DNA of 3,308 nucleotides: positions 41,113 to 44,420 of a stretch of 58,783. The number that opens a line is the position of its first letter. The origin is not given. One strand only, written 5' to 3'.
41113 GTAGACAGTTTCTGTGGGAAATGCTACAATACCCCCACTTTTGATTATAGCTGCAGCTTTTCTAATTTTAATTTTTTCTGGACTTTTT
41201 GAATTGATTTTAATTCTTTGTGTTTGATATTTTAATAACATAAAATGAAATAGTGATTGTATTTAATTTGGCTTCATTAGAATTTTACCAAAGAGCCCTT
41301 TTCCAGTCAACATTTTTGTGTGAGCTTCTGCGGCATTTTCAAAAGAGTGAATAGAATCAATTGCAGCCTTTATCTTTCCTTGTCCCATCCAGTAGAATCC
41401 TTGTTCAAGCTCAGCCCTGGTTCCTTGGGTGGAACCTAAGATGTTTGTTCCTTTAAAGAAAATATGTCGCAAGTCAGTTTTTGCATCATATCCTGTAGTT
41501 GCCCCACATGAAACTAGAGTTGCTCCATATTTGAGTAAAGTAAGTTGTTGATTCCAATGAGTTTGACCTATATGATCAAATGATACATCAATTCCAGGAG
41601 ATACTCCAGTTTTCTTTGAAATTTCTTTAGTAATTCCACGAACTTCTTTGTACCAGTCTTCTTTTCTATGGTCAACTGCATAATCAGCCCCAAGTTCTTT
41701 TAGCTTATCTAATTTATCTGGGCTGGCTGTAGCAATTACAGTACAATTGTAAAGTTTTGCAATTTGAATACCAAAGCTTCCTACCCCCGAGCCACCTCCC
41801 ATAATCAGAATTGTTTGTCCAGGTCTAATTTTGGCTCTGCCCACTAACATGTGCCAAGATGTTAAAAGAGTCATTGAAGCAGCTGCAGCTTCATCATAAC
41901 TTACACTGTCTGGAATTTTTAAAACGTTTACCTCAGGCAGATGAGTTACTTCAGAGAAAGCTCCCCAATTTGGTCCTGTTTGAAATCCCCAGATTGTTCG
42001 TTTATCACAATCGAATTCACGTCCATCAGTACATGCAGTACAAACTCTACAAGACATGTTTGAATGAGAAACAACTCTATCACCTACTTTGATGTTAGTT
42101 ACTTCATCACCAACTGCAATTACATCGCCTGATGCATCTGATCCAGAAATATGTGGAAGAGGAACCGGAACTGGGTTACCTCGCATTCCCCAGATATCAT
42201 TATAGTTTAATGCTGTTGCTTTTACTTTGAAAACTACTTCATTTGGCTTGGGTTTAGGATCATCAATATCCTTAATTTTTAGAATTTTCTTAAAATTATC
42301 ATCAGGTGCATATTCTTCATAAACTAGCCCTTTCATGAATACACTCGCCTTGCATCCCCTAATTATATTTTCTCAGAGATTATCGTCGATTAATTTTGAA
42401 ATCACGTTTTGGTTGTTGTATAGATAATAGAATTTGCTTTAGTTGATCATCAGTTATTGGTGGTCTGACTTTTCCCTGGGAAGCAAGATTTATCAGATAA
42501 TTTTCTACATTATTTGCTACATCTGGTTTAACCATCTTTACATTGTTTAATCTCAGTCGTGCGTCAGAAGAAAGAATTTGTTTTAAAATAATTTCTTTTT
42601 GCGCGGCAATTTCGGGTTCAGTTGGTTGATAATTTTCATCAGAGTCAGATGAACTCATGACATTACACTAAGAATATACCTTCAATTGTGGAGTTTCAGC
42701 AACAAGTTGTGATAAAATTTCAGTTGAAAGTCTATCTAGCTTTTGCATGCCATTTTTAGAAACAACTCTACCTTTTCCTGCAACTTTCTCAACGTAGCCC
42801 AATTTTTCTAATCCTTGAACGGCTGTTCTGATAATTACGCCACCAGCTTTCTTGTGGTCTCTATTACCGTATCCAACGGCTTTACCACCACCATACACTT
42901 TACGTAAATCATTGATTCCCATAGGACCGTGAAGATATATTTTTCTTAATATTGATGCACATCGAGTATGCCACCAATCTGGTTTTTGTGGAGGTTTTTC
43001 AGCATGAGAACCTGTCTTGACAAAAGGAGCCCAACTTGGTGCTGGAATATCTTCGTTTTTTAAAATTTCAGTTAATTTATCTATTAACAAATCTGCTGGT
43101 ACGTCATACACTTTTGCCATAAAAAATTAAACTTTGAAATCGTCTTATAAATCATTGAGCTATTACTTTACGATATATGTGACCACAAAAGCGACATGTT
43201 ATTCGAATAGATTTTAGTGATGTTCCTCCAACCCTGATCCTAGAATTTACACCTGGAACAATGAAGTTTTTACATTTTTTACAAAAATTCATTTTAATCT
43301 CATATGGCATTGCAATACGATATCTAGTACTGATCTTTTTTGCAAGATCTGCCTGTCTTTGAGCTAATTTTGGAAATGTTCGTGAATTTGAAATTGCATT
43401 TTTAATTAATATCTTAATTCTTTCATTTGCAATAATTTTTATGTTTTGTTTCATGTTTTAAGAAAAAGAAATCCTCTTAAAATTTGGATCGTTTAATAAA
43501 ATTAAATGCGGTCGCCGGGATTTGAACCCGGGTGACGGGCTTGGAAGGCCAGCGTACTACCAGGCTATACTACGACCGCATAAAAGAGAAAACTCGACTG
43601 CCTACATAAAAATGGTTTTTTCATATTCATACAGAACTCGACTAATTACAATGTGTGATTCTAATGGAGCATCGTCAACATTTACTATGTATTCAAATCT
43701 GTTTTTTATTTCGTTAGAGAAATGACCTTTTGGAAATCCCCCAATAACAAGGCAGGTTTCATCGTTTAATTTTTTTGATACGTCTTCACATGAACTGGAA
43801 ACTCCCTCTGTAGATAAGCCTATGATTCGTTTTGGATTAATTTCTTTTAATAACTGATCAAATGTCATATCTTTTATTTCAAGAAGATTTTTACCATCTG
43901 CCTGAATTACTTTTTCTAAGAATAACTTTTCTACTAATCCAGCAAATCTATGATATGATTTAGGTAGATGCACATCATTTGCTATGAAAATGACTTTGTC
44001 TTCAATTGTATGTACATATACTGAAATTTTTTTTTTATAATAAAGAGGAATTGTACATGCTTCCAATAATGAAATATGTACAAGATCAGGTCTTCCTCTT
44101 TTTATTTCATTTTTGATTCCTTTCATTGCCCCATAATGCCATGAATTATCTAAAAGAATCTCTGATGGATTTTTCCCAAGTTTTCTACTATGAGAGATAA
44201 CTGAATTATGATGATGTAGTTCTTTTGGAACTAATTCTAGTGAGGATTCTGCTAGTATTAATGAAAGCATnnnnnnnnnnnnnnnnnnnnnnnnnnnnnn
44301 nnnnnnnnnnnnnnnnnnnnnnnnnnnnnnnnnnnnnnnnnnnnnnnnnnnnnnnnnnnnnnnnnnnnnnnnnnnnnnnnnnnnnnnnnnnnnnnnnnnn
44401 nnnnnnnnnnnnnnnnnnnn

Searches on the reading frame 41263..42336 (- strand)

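Call 31: search_protein_families(library=pfam, proteins=[window:41263-42336:-], max_evalue=0.001)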
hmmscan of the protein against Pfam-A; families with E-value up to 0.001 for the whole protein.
window:41263-42336:- (357 aa): 3 families
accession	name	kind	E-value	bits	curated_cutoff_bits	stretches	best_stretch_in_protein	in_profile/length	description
PF00107.32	ADH_zinc_N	-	4.3e-25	88.6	31.8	1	184-313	1-123/129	Zinc-binding dehydrogenase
PF08240.17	ADH_N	-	1.3e-23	83.6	23.5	1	30-143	1-104/104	Alcohol dehydrogenase GroES-like domain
PF13602.12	ADH_zinc_N_2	-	3.3e-13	51.2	27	1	215-352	1-132/134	Zinc-binding dehydrogenase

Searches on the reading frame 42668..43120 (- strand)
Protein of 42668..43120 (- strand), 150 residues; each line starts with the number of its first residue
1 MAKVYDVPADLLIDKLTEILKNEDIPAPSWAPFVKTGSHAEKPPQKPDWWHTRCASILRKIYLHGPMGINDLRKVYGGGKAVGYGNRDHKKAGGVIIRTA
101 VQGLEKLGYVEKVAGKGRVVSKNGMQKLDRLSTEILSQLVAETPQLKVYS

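Call 31: search_protein_families(library=pfam, proteins=[window:42668-43120:-], max_evalue=0.001)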
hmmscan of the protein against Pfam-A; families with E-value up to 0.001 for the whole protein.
window:42668-43120:- (150 aa): 1 family
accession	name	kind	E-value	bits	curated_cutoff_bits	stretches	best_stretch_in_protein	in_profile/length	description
PF01090.25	Ribosomal_S19e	-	1.2e-48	164.8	29.4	1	3-137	1-136/137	Ribosomal protein S19e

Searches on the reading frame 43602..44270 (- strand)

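Call 31: search_protein_families(library=pfam, proteins=[window:43602-44270:-], max_evalue=0.001)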
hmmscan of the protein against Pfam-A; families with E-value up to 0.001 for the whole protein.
window:43602-44270:- (222 aa): 1 family
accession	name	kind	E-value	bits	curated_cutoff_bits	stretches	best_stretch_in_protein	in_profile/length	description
PF03587.19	EMG1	-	7.7e-53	179.4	28.2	1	4-217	1-197/197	EMG1/NEP1 methyltransferase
